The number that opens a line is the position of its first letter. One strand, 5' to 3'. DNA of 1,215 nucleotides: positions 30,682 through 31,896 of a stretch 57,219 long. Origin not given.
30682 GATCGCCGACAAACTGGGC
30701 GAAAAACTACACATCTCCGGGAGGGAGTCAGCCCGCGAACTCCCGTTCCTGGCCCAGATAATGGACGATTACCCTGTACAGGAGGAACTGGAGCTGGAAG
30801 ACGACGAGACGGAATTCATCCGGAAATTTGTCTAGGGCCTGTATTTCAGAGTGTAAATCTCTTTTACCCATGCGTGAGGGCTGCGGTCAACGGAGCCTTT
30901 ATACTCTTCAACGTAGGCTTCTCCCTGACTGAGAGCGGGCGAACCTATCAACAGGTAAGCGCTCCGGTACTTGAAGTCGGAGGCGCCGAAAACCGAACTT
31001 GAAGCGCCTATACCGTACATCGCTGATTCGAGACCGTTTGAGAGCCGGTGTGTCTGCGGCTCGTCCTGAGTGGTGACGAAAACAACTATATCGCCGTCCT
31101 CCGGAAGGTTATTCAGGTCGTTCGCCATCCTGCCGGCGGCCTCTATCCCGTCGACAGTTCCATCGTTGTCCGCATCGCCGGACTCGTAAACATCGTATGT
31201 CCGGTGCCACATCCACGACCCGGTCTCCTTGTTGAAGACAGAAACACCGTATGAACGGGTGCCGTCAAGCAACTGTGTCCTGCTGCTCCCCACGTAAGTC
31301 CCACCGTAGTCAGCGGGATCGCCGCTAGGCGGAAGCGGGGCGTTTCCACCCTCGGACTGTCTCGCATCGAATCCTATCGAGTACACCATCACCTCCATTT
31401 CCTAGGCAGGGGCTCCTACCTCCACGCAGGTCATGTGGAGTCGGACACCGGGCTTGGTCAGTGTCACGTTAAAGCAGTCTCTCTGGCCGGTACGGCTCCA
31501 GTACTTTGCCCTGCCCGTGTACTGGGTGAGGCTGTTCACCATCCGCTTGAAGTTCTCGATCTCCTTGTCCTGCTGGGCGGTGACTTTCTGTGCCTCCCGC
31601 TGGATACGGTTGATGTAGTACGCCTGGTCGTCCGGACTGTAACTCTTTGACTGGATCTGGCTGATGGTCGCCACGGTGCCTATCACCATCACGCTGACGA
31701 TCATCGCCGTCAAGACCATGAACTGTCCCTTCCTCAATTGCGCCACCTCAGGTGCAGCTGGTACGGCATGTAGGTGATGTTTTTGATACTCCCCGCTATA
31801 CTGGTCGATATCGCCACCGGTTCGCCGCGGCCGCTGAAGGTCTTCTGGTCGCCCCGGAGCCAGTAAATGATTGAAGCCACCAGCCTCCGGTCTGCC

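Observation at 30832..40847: Twelve-gene Epd/Tad-like type IV pilus locus with seven class-III-signal proteins, most without a nameable family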

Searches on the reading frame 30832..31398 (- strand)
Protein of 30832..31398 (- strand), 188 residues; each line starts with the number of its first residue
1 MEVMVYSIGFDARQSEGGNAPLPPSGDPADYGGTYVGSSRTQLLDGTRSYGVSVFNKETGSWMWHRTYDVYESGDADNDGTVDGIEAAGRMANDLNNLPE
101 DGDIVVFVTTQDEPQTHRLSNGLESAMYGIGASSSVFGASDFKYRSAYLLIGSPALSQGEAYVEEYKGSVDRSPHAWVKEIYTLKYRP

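Call 9: search_protein_families(library=pfam, max_evalue=0.05, proteins=[window:30832-31398:-])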
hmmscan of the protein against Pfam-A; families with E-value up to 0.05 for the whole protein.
window:30832-31398:- (188 aa): 1 family
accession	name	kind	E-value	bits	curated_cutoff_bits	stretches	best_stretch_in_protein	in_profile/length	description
PF15711.10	ILEI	-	5e-08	33.8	27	1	52-152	5-86/90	Interleukin-like EMT inducer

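Call 84: find_encoding_contigs(protein=window:30832-31398:-, flank=3000, max_places=6)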
Protein window:30832-31398:- (188 aa): no gene with exactly this product is on record in the collection.

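Call 93: search_solved_structures(query=window:30832-31398:-, max_evalue=1, show_alignments=1)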
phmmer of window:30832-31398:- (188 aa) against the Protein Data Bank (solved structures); distinct sequences matched with E-value up to 1: 2.
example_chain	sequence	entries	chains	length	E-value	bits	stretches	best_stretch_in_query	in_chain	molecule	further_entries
8fns_A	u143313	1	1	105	0.087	15.8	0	71-103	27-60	EF-hand domain-containing protein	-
6mi5_X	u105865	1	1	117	0.12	15.4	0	71-103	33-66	Lanmodulin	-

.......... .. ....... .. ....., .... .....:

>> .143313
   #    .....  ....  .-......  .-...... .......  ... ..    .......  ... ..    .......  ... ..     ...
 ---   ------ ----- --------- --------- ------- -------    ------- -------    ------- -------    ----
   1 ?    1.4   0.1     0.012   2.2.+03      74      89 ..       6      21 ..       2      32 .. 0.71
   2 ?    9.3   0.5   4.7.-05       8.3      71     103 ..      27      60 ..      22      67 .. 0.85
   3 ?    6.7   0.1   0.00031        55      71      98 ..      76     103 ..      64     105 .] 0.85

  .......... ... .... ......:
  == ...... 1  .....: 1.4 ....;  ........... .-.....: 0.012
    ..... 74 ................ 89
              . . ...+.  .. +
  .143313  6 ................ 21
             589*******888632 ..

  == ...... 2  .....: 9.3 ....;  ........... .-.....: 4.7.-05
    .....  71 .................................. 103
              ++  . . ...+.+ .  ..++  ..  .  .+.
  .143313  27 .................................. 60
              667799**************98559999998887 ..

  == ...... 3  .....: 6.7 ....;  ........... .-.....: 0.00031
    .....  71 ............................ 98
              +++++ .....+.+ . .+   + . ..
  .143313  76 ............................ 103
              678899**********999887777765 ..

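Call 97: find_homologous_proteins(query=window:30832-31398:-, max_evalue=0.001)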
Query window:30832-31398:- (188 aa): 6 proteins with E <= 0.001 among 120 candidates.
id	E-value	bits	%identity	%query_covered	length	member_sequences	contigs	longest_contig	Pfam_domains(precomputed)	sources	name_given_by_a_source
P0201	7.1e-119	412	99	98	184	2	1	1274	PF15711.11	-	-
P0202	2.5e-63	231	58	97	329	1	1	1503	PF15711.11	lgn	-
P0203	2.5e-62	228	57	97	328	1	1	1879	-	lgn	-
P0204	3.4e-62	228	57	97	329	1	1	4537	PF15711.11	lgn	-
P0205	7.8e-48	181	52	97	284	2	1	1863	PF15711.11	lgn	-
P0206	2.8e-46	176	50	97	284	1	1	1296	PF15711.11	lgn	-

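Call 99: find_encoding_contigs(protein=P0201, flank=3000, max_places=5)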
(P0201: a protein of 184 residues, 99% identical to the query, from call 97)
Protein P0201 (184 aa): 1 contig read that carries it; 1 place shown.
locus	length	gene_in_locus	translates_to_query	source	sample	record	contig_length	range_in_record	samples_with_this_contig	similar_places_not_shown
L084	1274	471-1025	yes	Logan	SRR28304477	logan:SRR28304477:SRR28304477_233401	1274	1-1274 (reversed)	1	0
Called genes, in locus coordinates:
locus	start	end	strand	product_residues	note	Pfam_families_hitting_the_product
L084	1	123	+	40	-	?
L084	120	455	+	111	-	-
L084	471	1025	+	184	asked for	PF15711:ILEI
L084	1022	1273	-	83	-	?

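Call 100: find_encoding_contigs(protein=P0204, flank=5000, max_places=3)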
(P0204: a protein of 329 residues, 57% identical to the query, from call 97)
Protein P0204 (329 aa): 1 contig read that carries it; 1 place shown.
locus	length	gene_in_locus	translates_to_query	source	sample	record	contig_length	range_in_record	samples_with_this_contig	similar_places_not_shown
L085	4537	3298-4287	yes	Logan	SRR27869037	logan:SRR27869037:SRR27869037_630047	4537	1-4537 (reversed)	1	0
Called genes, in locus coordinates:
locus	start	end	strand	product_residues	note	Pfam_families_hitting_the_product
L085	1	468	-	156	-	?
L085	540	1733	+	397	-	-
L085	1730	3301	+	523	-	-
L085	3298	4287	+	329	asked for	PF15711:ILEI (faint)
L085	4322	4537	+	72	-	?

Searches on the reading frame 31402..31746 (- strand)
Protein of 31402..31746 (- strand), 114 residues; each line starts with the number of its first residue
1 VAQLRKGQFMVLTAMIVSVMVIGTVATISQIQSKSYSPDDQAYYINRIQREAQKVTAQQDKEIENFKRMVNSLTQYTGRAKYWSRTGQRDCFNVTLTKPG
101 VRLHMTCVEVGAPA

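Call 9: search_protein_families(library=pfam, max_evalue=0.05, proteins=[window:31402-31746:-])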
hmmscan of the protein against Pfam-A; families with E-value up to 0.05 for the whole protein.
window:31402-31746:- (114 aa): 1 family
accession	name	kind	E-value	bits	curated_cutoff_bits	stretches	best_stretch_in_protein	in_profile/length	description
PF17561.7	TssO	-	0.019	15.6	29.2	1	7-82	9-82/148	Type VI secretion system, TssO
